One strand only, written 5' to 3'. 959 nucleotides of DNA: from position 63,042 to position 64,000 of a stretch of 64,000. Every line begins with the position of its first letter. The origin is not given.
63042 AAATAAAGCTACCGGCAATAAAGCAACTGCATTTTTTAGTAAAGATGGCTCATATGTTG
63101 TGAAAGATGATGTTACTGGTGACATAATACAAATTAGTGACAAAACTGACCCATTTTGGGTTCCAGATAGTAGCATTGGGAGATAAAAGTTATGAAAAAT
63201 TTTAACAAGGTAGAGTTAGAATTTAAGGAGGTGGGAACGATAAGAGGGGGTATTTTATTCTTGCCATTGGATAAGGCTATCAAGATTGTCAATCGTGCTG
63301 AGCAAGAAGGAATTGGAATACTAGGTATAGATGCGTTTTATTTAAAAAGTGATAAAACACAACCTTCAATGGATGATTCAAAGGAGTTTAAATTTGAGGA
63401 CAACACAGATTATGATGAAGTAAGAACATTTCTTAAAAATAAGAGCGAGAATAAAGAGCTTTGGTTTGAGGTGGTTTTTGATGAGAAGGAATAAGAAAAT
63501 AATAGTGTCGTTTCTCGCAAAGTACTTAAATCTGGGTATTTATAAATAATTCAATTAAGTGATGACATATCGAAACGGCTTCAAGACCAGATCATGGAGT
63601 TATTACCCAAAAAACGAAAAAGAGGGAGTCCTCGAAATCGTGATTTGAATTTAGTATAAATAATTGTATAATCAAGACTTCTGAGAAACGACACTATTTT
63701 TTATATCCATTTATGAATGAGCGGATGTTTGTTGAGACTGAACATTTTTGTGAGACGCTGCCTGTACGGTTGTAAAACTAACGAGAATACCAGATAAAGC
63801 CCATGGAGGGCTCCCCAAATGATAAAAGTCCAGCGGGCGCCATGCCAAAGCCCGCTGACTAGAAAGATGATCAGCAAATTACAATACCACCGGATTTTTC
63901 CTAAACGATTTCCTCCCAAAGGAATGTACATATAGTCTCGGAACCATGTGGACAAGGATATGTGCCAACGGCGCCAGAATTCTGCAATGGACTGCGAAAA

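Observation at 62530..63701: Low-GC orphan Rhs-tip toxin plus immunity cassette bounded by 17-bp direct and inverted repeats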

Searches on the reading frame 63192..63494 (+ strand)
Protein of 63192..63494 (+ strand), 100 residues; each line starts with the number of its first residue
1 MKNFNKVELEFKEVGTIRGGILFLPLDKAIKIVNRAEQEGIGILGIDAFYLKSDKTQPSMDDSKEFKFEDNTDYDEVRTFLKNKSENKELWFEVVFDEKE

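Call 8: search_protein_families(library=ncbifam, proteins=[window:63192-63494:+], max_evalue=1)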
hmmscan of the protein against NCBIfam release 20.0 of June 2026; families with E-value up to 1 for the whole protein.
window:63192-63494:+ (100 aa): 0 families

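Call 9: search_protein_families(library=pfam, proteins=[window:63192-63494:+], max_evalue=1)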
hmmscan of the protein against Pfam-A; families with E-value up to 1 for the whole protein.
window:63192-63494:+ (100 aa): 0 families

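Call 14: find_encoding_contigs(protein=window:63192-63494:+, flank=10000, max_places=10)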
Protein window:63192-63494:+ (100 aa): 2 contigs read that carry it; 1 place shown.
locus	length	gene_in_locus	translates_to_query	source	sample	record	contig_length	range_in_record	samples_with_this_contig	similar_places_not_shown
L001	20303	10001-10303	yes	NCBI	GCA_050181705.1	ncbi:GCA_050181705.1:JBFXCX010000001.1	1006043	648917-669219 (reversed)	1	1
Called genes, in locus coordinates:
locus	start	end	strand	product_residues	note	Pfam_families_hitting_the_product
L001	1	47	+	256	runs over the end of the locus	PF04784:DUF547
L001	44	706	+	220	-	PF09837:DUF2064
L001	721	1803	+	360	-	PF13439:Glyco_transf_4, PF13579:Glyco_trans_4_4 (weak), PF00534:Glycos_transf_1, PF13692:Glyco_trans_1_4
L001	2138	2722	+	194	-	-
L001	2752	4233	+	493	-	PF03958:Secretin_N, PF00263:Secretin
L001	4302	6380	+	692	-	-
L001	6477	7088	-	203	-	-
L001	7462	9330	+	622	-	PF13522:GATase_6, PF13537:GATase_7, PF00733:Asn_synthase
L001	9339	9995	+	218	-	PF12106:Colicin_E5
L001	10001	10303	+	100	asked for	-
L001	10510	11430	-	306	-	PF03062:MBOAT, PF13813:MBOAT_2 (weak)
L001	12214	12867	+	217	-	PF03372:Exo_endo_phos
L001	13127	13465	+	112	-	-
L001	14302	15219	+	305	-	PF25023:TEN_YD-shell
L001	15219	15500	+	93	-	-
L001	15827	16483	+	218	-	-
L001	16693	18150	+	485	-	PF03062:MBOAT, PF13813:MBOAT_2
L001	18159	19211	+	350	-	PF16822:ALGX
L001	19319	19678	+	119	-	PF01050:MannoseP_isomer, PF07883:Cupin_2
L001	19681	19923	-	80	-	-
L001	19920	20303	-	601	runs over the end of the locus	-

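Call 25: find_homologous_proteins(query=window:63192-63494:+, max_evalue=0.01)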
Query window:63192-63494:+ (100 aa): 2 proteins with E <= 0.01 among 5 candidates.
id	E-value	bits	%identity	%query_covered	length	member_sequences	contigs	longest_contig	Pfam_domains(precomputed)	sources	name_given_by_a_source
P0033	5.2e-58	211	100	100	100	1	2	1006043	-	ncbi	ncbi:MAG: hypothetical protein AB7S78_03270 [Candidatus Omnitrophota bacterium]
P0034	2.0e-30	123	59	100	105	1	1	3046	-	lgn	-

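Call 27: search_solved_structures(query=window:63192-63494:+, max_evalue=10, show_alignments=1)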
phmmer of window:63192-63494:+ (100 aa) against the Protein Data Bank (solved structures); distinct sequences matched with E-value up to 10: 4.
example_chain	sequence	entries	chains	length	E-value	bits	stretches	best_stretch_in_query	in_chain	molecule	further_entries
4emy_A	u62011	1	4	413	0.077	16.7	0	71-97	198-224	Aminotransferase class I and II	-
2ma4_A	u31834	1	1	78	0.34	14.6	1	3-47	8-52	Putative periplasmic protein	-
2noc_A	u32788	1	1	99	0.62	13.8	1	3-46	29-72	Putative periplasmic protein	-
4pg4_A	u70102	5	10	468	1.2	12.8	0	49-90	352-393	Homoserine dehydrogenase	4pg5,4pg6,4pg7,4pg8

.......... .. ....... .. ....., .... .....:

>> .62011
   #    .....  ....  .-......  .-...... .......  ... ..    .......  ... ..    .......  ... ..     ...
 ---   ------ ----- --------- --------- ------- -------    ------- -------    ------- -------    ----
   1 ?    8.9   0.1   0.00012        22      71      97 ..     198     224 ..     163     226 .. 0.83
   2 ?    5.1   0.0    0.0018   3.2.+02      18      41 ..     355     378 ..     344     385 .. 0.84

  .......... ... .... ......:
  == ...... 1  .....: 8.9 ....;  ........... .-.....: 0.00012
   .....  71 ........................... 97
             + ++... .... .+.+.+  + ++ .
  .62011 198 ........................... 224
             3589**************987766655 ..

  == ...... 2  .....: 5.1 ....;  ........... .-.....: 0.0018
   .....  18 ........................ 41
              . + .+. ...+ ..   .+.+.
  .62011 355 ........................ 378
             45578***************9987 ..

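Call 28: find_encoding_contigs(protein=P0034, flank=5000)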
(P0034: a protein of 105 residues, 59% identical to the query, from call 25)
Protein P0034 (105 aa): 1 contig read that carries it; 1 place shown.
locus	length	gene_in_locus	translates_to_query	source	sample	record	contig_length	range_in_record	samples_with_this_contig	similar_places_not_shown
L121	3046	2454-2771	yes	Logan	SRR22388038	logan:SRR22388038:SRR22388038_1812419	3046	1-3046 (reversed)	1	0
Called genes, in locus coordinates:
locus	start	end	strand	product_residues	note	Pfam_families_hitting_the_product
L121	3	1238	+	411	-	?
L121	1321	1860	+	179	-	PF15545:Ntox8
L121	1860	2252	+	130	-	PF11042:DUF2750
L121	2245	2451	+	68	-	PF12106:Colicin_E5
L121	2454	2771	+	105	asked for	-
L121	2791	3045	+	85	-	?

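Call 55: search_protein_representatives(protein=window:63192-63494:+)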
Query: 100 residues. Proteins with E-value up to 0.001 (for the whole library): 267; up to 1e-10: 8; up to 1e-30: 1. The best 150 are listed.
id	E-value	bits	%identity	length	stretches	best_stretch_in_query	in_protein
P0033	1.7e-58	211.2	100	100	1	1-100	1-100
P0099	8.0e-14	68.0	45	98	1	1-97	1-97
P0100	5.6e-13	65.3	41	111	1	3-97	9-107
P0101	1.7e-12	63.8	44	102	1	5-98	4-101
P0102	2.0e-12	63.5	41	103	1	4-98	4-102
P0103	2.8e-12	63.0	43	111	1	1-98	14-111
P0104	2.7e-11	59.8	41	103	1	5-99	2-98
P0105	4.4e-11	59.2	41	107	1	4-96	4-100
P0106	1.3e-10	57.7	45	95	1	5-95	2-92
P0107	2.4e-10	56.8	43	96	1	5-96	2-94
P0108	2.8e-10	56.6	43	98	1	6-96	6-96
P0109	2.8e-10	56.6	39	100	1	4-95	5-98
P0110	3.1e-10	56.5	44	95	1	6-95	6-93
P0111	1.0e-09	54.8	35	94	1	5-98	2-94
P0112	1.1e-09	54.8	34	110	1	5-97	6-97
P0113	1.5e-09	54.3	44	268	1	4-98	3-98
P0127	2.4e-08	50.4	42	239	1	2-95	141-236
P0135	5.2e-08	49.4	37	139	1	4-98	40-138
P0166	5.1e-07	46.2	27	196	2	11-98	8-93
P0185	1.4e-06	44.8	36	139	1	4-88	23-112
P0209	5.5e-06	42.9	35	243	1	6-98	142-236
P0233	1.7e-05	41.3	48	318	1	6-69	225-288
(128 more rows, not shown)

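Call 57: search_protein_families(library=pfam, alignment_id=A2, max_evalue=0.01)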
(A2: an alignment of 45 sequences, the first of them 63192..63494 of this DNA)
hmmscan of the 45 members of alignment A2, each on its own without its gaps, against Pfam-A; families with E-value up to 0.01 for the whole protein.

A. member 1, window:63192-63494:+ (100 aa): 0 families

B. families by the number of members that match (of 45 scanned): 2 families
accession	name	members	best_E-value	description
PF17424.7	DUF5411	1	0.001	Family of unknown function (DUF5411)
PF19890.4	DUF6363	1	0.0072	Domain of unknown function (DUF6363)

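Call 59: search_solved_structures(query=A2, max_evalue=10)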
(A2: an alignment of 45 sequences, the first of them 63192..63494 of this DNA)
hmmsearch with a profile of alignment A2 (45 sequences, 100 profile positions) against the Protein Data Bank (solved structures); distinct sequences matched with E-value up to 10: 16.
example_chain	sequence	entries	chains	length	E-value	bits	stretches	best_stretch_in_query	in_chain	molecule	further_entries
2dfx_I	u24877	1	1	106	0.039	16.9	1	22-47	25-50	Colicin-E5 immunity protein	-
2fhz_A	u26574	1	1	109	0.041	16.8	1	22-47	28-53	Colicin-E5 immunity protein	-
1m53_A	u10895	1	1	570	0.58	13.1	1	41-98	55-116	Isomaltulose Synthase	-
3gbd_A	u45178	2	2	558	0.83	12.6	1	40-98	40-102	Sucrose isomerase SmuA from Protaminobacter rubrum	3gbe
1xpj_A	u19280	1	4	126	1.5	11.7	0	43-69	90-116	hypothetical protein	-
4go8_A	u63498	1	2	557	1.6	11.6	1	43-82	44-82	Sucrose isomerase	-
4h2c_A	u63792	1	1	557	1.6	11.6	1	43-82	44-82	Sucrose isomerase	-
2pwg_A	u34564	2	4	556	1.7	11.6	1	43-82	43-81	Sucrose isomerase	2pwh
4go9_A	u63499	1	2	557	1.7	11.6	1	43-82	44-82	Sucrose isomerase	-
2pwf_A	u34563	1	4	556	1.7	11.6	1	43-82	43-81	Sucrose isomerase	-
2pwe_A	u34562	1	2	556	1.7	11.6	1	43-82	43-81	Sucrose isomerase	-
4gi6_A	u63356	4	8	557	1.7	11.6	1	43-82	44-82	Sucrose isomerase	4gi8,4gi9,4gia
1zja_A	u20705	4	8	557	1.7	11.6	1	43-82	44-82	Trehalulose synthase | Sucrose isomerase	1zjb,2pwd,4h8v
4h7v_A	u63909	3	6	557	1.7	11.6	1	43-82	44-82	Sucrose isomerase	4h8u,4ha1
4h8h_A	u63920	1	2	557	1.7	11.6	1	43-82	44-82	Sucrose isomerase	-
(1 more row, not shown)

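Call 60: search_protein_families(library=pfam, proteins=[P0113, P0127, P0209, P0233, P0166, P0135, P0185], max_evalue=0.01)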
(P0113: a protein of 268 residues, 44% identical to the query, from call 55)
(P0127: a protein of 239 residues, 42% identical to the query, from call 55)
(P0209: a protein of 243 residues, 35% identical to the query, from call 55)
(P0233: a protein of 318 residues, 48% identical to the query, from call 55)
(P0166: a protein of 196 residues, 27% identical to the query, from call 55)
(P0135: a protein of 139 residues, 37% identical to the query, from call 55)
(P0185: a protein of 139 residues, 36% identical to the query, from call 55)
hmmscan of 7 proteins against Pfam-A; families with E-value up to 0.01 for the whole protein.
P0113 (268 aa): 0 families

P0127 (239 aa): 0 families

P0209 (243 aa): 0 families

P0233 (318 aa): 0 families

P0166 (196 aa): 0 families

P0135 (139 aa): 0 families

P0185 (139 aa): 1 family
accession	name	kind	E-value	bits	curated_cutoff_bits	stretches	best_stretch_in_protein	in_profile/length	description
PF11480.13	ImmE5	-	0.0051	17.5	25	1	47-108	7-69/82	Colicin-E5 Imm protein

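Call 61: search_solved_structures(query=A2, max_evalue=0.1, show_alignments=2)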
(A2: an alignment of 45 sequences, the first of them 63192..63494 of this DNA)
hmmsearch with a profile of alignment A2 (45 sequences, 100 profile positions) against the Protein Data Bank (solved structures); distinct sequences matched with E-value up to 0.1: 2.
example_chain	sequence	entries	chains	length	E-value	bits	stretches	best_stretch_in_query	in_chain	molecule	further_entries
2dfx_I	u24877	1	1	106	0.039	16.9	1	22-47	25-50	Colicin-E5 immunity protein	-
2fhz_A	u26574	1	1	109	0.041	16.8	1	22-47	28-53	Colicin-E5 immunity protein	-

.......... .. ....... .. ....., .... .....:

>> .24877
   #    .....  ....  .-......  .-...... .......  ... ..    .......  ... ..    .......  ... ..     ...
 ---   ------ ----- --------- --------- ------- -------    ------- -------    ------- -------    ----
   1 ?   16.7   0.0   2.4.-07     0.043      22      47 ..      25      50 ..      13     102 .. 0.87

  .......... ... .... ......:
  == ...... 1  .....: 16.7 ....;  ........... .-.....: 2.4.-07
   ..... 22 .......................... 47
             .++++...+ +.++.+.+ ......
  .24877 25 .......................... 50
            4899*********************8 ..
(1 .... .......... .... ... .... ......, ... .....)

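Call 63: predict_structure(alignment_id=A2)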
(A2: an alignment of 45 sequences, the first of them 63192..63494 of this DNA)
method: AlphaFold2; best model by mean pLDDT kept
length: 100 residues; sequences in the alignment: 45
mean_pLDDT: 95.3   pTM: 0.87
mean pLDDT of the five models: 95.3, 95.2, 95.1, 95.0, 94.3
residues with pLDDT >= 90: 92; 70-90: 6; 50-70: 2; < 50: 0
segments of 3 or more residues with pLDDT < 50: none
pLDDT, mean of each block of 10 residues (from residue 1): 91 96 98 97 98 95 95 98 96 89
secondary structure, 60 per line:
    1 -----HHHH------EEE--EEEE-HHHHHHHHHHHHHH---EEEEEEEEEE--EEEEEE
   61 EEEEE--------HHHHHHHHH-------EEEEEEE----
elements in order: H6-9 E16-18 E21-24 H26-39 E43-52 E55-65 H74-82 E90-96

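Call 66: fold_search(model_id=the predicted structure, library=pdb)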
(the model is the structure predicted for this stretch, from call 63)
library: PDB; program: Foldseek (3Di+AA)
matches with E <= 10: 359; with E <= 0.001: 1
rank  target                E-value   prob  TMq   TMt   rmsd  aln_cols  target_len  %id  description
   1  2fhz_A                3.3e-04  1.00  0.61  0.57   3.4        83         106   20  Molecular Basis of Inhibition of the Ribonuclease Activity in Colicin E5 by Its Cognate Immunity Protein (released 2006-03-28)
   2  7w63_A                1.5e-01  0.44  0.36  0.13   8.3       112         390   12  Crystal structure of minor pilin TcpB from Vibrio cholerae (released 2022-11-09)
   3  4hyk_A                1.6e-01  0.57  0.35  0.15   5.0        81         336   18  Dbh Ternary Complex (substrates partially disordered) (released 2013-01-02)
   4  4nlg_A                1.6e-01  0.35  0.30  0.13   5.9        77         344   21  Y-family DNA polymerase chimera Dbh-Dpo4(243-245)-Dbh (released 2014-01-22)
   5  4e16                  3.0e-01  0.66  0.40  0.21   4.0        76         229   16  Precorrin-4 C(11)-methyltransferase from Clostridium difficile (released 2012-03-14)
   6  5ffo_G                3.2e-01  0.10  0.24  0.11  11.3       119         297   12  Integrin alpha V beta 6 in complex with pro-TGF-beta (released 2017-01-25)
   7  4f4z_B                3.4e-01  0.51  0.39  0.15   4.7        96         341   16  Y-family DNA polymerase chimera Dpo4-Dpo4-Dbh (released 2013-01-02)
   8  3fds_A                3.8e-01  0.30  0.35  0.15   6.2       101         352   14  Structural insight into recruitment of translesion DNA polymerase Dpo4 to sliding clamp PCNA (released 2009-01-20)
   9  6jun_A                4.3e-01  0.60  0.44  0.16   4.4        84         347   12  MsDpo4-DNA complex 3 (released 2020-02-19)
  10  3ffy                  4.3e-01  0.25  0.37  0.34   7.1        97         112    9  Putative tetrapyrrole (corrin/porphyrin) methyltransferase from Bacteroides fragilis. (released 2008-12-16)
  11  3bq0_A                4.6e-01  0.28  0.33  0.14   5.4        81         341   20  Pre-insertion binary complex of Dbh DNA polymerase (released 2008-04-08)
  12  1unn_D                4.8e-01  0.25  0.33  0.30   5.7        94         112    5  Complex of beta-clamp processivity factor and little finger domain of PolIV (released 2003-11-06)
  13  9pzg_W                5.1e-01  0.33  0.40  0.19   6.5        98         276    9  Bacterial ribosomal 2'-O-methyltransferase RsmI in complex with the small ribosomal subunit (released 2025-09-24)
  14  5hw4_C                5.1e-01  0.25  0.37  0.20   6.8        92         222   11  Crystal structure of Escherichia coli 16S rRNA methyltransferase RsmI in complex with AdoMet (released 2016-10-19)
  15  2flp_A                5.5e-01  0.54  0.44  0.15   4.2        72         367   10  Binary complex of the catalytic core of human DNA polymerase iota with DNA (template G) (released 2006-12-05)
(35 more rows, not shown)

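Call 72: search_protein_families(library=pfam, proteins=[L001:14194-15219:+, L001:15219-15500:+, L001:15827-16483:+, L001:13127-13465:+, L001:13466-13723:+, L001:11797-12867:+, L001:10510-11619:-], max_evalue=0.01)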
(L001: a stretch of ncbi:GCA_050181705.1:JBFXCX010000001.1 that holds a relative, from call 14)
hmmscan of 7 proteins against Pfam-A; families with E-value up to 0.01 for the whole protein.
L001:14194-15219:+ (341 aa): 2 families
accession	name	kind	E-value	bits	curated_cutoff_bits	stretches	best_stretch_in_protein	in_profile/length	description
PF05593.20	RHS_repeat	-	0.00015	22.5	22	1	89-124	1-36/38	RHS Repeat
PF03527.20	RHS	-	0.0044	17.3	27.9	0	85-116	2-33/38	RHS protein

L001:15219-15500:+ (93 aa): 0 families

L001:15827-16483:+ (218 aa): 0 families

L001:13127-13465:+ (112 aa): 0 families

L001:13466-13723:+ (85 aa): 0 families

L001:11797-12867:+ (356 aa): 1 family
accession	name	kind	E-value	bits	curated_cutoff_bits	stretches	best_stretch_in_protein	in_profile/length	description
PF03372.29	Exo_endo_phos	-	2.9e-13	50.5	24.5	1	140-347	1-225/225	Endonuclease/Exonuclease/phosphatase family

L001:10510-11619:- (369 aa): 2 families
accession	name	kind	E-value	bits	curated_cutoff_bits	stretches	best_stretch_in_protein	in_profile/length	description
PF03062.24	MBOAT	-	2.7e-29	102.9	27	1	149-364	80-315/337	MBOAT, membrane-bound O-acyltransferase family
PF13813.11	MBOAT_2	-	2.8e-06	27.9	25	1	266-325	5-66/85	Membrane bound O-acyl transferase family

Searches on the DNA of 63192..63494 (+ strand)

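Call 34: search_rna_families(source=L001, start=9000, end=17000, threshold=evalue, max_evalue=1)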
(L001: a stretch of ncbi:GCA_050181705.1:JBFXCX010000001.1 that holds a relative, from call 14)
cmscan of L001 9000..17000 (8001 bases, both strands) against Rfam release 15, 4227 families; matches with E-value up to 1: 0.
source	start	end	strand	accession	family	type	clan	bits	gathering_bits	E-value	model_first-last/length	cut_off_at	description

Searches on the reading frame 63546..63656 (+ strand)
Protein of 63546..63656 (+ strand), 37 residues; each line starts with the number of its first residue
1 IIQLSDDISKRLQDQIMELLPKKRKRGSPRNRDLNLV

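Call 15: search_protein_families(library=pfam, proteins=[window:63546-63656:+], max_evalue=10)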
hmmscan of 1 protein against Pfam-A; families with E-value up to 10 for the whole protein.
seq(37 aa): 0 families

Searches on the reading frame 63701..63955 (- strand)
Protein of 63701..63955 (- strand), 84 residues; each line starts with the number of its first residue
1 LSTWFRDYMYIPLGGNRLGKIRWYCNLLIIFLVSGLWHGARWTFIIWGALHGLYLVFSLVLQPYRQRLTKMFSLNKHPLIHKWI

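Call 9: search_protein_families(library=pfam, proteins=[window:63701-63955:-], max_evalue=1)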
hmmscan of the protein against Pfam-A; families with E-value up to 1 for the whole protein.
window:63701-63955:- (84 aa): 2 families
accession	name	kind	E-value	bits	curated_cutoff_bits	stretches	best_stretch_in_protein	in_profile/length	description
PF03062.24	MBOAT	-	1.9e-13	50.8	27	1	1-80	237-316/337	MBOAT, membrane-bound O-acyltransferase family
PF13813.11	MBOAT_2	-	0.0013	19.4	25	1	6-40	31-66/85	Membrane bound O-acyl transferase family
